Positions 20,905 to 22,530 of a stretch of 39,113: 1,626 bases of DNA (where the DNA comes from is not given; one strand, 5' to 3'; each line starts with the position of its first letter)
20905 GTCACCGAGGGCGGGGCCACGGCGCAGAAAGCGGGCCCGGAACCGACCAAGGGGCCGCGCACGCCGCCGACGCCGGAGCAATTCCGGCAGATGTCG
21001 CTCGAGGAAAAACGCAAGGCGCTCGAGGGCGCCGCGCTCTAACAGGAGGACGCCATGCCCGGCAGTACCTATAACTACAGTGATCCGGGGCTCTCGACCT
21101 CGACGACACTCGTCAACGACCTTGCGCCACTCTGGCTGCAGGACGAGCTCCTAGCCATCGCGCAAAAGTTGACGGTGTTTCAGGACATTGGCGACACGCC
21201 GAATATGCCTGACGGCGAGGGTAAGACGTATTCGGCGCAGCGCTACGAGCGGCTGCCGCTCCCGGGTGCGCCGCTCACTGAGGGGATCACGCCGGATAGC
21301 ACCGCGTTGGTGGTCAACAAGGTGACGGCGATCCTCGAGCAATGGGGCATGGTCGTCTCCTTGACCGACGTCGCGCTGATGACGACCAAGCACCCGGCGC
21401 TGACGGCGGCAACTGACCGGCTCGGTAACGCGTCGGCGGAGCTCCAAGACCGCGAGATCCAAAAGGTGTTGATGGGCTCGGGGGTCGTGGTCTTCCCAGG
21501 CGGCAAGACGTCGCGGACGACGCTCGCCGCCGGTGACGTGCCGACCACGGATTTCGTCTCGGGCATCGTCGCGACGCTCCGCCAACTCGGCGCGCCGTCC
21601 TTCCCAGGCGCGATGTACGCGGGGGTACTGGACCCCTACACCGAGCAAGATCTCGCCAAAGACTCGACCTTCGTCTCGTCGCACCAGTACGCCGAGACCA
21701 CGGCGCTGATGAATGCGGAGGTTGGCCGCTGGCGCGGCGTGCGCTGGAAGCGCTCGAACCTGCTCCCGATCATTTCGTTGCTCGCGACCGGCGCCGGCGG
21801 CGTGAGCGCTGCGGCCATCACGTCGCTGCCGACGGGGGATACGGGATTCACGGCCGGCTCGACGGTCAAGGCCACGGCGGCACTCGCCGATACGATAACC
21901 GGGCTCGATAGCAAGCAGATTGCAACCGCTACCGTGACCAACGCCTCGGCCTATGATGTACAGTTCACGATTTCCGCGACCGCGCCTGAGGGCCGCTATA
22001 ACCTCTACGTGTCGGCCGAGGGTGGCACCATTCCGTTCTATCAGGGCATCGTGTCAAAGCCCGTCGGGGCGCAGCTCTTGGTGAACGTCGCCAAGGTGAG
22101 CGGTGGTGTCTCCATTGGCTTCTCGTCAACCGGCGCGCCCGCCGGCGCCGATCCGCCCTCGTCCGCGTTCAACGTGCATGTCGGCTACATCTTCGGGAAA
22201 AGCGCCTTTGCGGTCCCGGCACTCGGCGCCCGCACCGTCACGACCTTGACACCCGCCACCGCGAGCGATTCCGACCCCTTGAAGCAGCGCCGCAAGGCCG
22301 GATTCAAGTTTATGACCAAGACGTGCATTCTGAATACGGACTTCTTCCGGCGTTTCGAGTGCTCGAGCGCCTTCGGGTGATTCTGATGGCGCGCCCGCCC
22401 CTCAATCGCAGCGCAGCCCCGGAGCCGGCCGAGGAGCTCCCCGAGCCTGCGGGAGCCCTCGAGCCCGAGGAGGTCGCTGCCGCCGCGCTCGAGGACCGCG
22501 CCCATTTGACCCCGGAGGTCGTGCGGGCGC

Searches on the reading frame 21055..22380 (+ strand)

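Call 60: search_protein_families(library=phrogs, proteins=[window:21055-22380:+], max_evalue=0.001)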
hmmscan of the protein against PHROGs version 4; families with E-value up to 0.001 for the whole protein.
window:21055-22380:+ (441 aa): 1 family
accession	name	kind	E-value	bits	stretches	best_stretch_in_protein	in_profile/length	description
phrog_1357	-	head and packaging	1e-41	144.1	1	28-230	37-253/356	major head protein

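Call 61: search_protein_families(library=pfam, proteins=[window:21055-22380:+], max_evalue=0.001)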
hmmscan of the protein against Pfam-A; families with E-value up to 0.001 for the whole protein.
window:21055-22380:+ (441 aa): 1 family
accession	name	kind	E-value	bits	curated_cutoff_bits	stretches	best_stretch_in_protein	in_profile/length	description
PF25209.1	Phage_capsid_4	-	8.3e-06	26.7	27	1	40-216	26-174/262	Phage capsid protein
